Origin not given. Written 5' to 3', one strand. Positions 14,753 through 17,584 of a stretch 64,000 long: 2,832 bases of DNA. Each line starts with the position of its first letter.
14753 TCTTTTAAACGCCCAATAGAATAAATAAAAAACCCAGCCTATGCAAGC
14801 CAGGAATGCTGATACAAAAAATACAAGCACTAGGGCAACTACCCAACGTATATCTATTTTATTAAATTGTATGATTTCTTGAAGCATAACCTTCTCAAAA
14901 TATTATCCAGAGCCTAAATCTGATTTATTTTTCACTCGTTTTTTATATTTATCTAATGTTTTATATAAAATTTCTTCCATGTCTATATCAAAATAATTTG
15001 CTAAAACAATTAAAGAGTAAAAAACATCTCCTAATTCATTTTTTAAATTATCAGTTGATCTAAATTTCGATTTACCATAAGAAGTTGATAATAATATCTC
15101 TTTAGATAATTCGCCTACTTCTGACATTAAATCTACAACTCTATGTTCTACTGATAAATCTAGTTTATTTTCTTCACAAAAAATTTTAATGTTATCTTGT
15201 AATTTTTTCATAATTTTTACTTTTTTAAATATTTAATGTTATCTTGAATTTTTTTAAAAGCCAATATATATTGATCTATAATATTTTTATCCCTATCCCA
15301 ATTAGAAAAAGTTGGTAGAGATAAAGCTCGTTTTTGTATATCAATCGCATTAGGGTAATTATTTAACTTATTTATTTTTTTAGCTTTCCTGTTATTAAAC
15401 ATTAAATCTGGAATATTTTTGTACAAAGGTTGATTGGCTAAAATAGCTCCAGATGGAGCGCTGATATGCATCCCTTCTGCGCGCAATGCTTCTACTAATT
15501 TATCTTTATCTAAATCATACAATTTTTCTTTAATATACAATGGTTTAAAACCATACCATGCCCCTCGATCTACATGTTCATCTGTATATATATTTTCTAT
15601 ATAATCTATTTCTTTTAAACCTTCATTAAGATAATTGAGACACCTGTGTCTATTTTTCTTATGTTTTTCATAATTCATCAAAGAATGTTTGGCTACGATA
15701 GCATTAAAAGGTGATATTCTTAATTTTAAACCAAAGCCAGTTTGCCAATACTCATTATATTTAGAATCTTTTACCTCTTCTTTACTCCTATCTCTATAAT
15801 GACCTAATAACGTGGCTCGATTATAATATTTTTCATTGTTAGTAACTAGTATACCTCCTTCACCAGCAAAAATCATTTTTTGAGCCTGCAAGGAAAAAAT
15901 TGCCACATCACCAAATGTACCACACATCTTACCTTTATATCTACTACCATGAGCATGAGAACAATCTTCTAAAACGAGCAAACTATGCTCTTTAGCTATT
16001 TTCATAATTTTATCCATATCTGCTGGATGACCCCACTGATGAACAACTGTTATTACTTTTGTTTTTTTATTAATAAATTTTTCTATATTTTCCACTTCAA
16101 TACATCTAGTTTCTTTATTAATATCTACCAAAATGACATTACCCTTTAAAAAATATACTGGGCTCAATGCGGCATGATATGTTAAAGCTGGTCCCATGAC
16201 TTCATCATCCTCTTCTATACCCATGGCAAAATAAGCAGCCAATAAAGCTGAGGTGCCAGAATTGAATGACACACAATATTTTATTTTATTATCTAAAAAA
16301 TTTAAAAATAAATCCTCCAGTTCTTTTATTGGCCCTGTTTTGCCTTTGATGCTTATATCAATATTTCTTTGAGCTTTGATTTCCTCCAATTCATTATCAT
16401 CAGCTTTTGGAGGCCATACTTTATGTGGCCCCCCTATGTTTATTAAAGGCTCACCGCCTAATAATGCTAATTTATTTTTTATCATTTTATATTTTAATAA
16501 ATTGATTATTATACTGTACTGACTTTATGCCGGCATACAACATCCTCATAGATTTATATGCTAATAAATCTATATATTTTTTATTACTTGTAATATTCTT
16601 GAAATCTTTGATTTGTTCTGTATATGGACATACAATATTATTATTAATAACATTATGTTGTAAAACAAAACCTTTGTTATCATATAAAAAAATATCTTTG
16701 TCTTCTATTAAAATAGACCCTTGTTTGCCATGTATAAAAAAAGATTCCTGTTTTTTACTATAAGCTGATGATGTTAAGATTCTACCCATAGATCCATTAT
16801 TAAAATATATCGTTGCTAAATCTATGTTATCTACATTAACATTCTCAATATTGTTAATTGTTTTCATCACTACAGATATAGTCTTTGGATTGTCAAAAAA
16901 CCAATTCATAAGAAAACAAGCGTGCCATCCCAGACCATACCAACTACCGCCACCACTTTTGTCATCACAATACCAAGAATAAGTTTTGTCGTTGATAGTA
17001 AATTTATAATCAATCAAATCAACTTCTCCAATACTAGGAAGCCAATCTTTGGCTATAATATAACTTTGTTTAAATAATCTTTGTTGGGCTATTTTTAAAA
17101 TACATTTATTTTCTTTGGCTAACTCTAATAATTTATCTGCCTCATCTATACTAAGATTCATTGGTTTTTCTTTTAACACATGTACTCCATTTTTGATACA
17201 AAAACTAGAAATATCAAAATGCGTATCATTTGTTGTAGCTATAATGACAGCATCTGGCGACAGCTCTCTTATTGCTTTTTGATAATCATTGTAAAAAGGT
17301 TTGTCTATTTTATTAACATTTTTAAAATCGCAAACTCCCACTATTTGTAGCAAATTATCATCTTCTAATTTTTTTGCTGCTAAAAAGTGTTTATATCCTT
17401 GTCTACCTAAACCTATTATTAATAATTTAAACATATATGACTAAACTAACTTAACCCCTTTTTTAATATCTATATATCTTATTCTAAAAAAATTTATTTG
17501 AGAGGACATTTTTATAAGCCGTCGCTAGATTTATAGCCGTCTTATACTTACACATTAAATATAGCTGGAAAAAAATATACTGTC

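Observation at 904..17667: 58-bp direct repeats bracket a 16.7-kb accessory block (TA + toxin array + sugar genes)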

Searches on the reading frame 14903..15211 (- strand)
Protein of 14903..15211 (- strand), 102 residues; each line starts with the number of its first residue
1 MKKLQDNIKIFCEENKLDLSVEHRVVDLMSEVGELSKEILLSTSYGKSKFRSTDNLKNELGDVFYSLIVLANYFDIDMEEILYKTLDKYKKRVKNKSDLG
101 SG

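Call 12: search_protein_families(library=pfam, proteins=[window:14903-15211:-], max_evalue=0.01)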
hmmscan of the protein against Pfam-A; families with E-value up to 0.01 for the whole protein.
window:14903-15211:- (102 aa): 3 families
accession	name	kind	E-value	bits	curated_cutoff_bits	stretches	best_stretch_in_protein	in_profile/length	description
PF03819.22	MazG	-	7e-10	39.5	22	1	27-95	9-72/74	MazG nucleotide pyrophosphohydrolase domain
PF12643.12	MazG-like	-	4e-05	24.2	27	1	31-97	18-76/85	MazG-like family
PF01503.22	PRA-PH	-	0.00045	21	21.3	1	31-82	33-79/86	Phosphoribosyl-ATP pyrophosphohydrolase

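Call 77: search_protein_families(library=ncbifam, proteins=[window:14903-15211:-], max_evalue=0.001)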
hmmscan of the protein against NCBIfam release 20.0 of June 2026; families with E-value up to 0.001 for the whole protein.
window:14903-15211:- (102 aa): 3 families
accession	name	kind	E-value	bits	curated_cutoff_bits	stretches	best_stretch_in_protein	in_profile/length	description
TIGR00444.1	mazG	subfamily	3.6e-07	30.1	148.3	1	42-95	167-220/248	MazG family protein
NF052436.1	YabN_Meth_PPase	exception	1.3e-06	27.7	525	1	49-94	411-456/486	bifunctional methyltransferase/pyrophosphohydrolase YabN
NF007113.1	PRK09562.1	equivalog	6.8e-06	25.9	208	1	29-94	164-220/251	nucleoside triphosphate pyrophosphohydrolase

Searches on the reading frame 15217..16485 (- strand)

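Call 12: search_protein_families(library=pfam, proteins=[window:15217-16485:-], max_evalue=0.01)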
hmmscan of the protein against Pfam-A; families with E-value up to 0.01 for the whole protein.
window:15217-16485:- (422 aa): 4 families
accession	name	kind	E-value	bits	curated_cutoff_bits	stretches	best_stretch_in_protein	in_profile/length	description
PF01041.23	DegT_DnrJ_EryC1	-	3e-72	244.3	19.8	1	31-399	6-350/360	DegT/DnrJ/EryC1/StrS aminotransferase family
PF00266.25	Aminotran_5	-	5e-08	32.7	21.5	1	55-320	47-321/371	Aminotransferase class-V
PF00155.27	Aminotran_1_2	-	0.00042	20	19.7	1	54-182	45-193/361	Aminotransferase class I and II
PF01053.26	Cys_Met_Meta_PP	-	0.007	15.4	27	1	68-180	67-179/381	Cys/Met metabolism PLP-dependent enzyme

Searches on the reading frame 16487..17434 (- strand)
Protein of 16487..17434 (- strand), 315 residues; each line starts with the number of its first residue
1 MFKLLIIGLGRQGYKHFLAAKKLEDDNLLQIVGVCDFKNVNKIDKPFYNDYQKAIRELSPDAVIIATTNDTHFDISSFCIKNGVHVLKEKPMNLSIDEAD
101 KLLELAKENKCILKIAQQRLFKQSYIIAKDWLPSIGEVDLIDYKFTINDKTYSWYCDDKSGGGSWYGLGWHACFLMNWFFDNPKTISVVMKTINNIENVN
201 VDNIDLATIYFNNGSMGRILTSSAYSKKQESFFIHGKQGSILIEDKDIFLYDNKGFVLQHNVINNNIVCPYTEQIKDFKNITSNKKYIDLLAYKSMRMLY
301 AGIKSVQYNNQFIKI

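Call 12: search_protein_families(library=pfam, proteins=[window:16487-17434:-], max_evalue=0.01)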
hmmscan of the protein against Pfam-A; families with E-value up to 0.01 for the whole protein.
window:16487-17434:- (315 aa): 3 families
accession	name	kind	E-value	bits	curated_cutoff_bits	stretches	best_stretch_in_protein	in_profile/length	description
PF01408.29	GFO_IDH_MocA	-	2.9e-21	76.8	24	1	2-115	1-118/120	Oxidoreductase family, NAD-binding Rossmann fold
PF22725.1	GFO_IDH_MocA_C3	-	3.7e-14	53.2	27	1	135-241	13-123/124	GFO/IDH/MocA C-terminal domain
PF02894.22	GFO_IDH_MocA_C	-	4.6e-11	43.4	22.9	1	135-246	9-129/218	Oxidoreductase family, C-terminal alpha/beta domain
